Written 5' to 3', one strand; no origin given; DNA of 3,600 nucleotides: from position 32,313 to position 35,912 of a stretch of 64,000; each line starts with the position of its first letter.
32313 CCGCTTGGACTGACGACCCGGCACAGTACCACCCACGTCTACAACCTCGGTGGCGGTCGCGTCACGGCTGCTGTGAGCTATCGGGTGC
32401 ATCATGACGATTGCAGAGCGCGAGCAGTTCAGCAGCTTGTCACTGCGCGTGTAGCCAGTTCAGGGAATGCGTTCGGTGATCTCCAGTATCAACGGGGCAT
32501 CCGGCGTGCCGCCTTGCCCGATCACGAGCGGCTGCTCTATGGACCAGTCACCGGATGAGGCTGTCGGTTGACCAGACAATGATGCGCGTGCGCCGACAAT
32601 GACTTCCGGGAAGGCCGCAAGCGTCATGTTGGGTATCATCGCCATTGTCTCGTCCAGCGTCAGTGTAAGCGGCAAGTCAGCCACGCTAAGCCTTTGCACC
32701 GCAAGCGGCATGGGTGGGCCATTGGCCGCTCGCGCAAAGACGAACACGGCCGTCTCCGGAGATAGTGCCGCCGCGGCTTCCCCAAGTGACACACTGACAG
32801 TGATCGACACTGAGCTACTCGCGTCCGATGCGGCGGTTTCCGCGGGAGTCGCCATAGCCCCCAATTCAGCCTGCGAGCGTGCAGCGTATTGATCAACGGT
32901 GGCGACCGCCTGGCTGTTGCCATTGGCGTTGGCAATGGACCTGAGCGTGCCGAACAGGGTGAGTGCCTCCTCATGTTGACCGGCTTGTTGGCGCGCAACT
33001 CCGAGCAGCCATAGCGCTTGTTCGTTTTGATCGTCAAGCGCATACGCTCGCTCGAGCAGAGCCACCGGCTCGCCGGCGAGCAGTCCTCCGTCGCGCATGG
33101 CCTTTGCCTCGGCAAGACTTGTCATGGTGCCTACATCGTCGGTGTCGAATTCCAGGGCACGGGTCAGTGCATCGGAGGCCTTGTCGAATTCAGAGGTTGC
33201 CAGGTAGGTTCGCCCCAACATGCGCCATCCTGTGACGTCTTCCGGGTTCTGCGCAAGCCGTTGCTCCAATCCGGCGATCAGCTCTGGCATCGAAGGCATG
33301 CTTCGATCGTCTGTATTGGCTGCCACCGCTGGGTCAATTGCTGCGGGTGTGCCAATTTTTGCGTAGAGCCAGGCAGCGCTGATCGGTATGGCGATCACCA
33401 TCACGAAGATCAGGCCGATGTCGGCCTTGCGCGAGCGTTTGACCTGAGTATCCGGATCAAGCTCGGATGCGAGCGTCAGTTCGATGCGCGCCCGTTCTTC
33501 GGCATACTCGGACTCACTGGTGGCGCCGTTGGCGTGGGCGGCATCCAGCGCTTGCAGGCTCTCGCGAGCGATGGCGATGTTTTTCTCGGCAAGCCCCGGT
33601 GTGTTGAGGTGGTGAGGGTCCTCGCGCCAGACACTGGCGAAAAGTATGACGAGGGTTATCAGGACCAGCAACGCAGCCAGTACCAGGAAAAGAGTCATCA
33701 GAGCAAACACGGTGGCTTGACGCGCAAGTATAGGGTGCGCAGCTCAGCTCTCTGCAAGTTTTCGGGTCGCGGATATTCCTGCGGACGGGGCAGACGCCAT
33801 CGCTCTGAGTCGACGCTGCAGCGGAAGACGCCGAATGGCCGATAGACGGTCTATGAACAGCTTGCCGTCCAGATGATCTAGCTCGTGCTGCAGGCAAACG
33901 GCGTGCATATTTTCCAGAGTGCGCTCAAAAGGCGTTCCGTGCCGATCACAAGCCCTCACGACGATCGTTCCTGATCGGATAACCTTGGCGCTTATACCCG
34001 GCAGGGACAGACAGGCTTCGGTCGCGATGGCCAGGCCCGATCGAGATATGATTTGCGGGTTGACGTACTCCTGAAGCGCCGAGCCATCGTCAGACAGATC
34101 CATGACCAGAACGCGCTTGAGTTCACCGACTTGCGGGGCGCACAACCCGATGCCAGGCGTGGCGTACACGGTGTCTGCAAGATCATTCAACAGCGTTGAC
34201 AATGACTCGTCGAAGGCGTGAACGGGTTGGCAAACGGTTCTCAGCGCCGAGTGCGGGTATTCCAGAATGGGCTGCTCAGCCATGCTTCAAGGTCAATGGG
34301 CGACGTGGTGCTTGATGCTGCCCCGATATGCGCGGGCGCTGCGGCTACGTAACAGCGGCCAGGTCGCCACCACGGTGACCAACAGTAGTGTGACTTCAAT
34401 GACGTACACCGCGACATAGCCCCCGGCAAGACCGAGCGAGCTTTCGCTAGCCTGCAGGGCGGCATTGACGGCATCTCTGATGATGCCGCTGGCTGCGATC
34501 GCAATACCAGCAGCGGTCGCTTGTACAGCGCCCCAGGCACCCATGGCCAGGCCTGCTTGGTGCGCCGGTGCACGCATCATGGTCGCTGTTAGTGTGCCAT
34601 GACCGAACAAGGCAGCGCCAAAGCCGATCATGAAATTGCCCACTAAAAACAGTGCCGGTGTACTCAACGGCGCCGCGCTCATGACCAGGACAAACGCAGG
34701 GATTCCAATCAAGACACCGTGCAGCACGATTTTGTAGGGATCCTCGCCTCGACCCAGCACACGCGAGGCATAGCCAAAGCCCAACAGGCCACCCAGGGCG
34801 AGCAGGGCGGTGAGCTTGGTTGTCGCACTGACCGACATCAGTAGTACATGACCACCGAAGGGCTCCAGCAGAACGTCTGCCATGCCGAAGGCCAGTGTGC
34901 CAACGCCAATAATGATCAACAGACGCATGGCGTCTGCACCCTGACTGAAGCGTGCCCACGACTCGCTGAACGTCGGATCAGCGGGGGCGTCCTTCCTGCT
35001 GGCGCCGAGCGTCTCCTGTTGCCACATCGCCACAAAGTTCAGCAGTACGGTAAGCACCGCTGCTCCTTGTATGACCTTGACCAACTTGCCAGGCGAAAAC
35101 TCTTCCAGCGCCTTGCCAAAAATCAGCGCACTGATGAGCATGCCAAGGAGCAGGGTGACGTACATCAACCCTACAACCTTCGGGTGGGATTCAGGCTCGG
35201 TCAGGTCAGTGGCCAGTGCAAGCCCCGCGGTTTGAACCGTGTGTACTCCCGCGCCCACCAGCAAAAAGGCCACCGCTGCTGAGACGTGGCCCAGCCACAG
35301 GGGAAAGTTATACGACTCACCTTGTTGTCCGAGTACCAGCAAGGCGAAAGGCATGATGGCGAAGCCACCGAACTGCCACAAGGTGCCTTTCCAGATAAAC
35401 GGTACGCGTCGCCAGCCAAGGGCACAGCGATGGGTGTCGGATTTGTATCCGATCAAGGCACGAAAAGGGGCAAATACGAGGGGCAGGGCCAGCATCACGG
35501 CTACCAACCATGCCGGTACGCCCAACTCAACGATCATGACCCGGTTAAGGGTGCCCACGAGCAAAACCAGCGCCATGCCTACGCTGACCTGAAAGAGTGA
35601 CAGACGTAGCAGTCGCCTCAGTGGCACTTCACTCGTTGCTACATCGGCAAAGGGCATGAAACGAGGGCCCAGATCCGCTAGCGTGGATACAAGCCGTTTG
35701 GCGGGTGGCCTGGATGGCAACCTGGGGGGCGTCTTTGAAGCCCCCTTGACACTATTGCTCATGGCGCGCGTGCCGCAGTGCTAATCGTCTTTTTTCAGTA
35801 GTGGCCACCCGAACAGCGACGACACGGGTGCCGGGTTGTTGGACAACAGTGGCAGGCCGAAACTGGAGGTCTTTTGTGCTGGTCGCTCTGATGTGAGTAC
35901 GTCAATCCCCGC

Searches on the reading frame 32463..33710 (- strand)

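Call 96: search_protein_families(library=pfam, proteins=[window:32463-33710:-], max_evalue=0.001)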
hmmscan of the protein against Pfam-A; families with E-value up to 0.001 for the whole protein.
window:32463-33710:- (416 aa): 10 families
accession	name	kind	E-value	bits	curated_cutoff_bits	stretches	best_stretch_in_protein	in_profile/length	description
PF23892.1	Ig_CycH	-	1.9e-30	105.2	27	1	303-392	1-91/108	Cytochrome c-type biogenesis protein H Ig-like domain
PF23914.1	TPR_CcmH_CycH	-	1.7e-19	70.7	42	1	128-263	19-154/158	Cytochrome c-type biogenesis protein H TPR domain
PF14559.12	TPR_19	-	5e-09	36.8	25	0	148-192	14-58/68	Tetratricopeptide repeat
PF07719.23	TPR_2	-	1.9e-07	31.1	27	0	161-191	3-33/34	Tetratricopeptide repeat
PF13424.12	TPR_12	-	1.4e-05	25.7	30.1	0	153-189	39-75/77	Tetratricopeptide repeat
PF13431.12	TPR_17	-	2.8e-05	24.5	24.4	0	152-178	6-32/34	Tetratricopeptide repeat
PF14561.12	TPR_20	-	4.4e-05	24.2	25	0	145-191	8-54/90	Tetratricopeptide repeat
PF00515.34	TPR_1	-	6.4e-05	23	27.8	0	162-189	4-31/34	Tetratricopeptide repeat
PF13414.12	TPR_11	-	0.00024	21.1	26.8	0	217-244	15-42/42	TPR repeat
PF13428.12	TPR_14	-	0.00089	20.2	23.5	0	161-201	3-43/44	Tetratricopeptide repeat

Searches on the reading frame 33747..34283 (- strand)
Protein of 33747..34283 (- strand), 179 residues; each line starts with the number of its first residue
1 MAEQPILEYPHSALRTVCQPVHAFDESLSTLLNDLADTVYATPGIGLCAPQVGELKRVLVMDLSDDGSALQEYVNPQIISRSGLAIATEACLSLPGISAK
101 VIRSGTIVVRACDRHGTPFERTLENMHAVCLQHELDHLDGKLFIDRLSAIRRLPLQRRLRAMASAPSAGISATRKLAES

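Call 96: search_protein_families(library=pfam, proteins=[window:33747-34283:-], max_evalue=0.001)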
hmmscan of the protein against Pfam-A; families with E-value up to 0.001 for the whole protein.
window:33747-34283:- (179 aa): 1 family
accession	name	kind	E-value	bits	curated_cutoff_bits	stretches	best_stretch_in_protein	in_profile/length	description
PF01327.26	Pep_deformylase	-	3.4e-46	157.1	22.8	1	4-151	2-154/156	Polypeptide deformylase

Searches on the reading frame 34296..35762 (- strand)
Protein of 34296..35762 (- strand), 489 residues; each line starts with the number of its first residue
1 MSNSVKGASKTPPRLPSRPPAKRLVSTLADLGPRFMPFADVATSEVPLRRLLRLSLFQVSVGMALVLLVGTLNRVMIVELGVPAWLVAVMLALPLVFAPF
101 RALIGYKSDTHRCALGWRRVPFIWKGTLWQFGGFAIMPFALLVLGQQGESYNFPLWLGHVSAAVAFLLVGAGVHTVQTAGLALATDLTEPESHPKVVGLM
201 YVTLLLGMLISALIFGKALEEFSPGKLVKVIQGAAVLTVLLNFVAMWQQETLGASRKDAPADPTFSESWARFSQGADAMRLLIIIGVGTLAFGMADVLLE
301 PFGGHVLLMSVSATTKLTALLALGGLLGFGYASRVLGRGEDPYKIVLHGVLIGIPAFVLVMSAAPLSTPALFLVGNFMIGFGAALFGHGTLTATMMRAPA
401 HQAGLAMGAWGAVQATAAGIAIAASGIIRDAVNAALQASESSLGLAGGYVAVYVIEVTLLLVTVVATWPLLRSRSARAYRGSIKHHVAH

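Call 5: search_protein_families(library=pfam, proteins=[window:34296-35762:-], max_evalue=1)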
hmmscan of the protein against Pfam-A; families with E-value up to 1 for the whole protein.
window:34296-35762:- (489 aa): 3 families
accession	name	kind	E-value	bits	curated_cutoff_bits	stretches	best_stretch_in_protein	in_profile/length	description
PF03209.21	PUCC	-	1.8e-140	469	21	1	71-474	1-400/401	PUCC protein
PF07690.21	MFS_1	-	3.6e-14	52.9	33.4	1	133-421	71-346/347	Major Facilitator Superfamily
PF03092.22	BT1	-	0.00014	21.2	22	1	62-260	2-187/432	BT1 family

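Call 6: search_protein_families(library=ncbifam, proteins=[window:34296-35762:-], max_evalue=1)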
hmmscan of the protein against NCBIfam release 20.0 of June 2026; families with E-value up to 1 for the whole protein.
window:34296-35762:- (489 aa): 2 families
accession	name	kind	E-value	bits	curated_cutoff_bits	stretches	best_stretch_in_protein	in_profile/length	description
TIGR00880.1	2_A_01_02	superfamily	6.1e-05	23.2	131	2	163-242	55-133/141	multidrug resistance protein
TIGR00788.1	fbt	subfamily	0.00068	18.7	216.4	1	164-252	126-212/468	folate/biopterin family MFS transporter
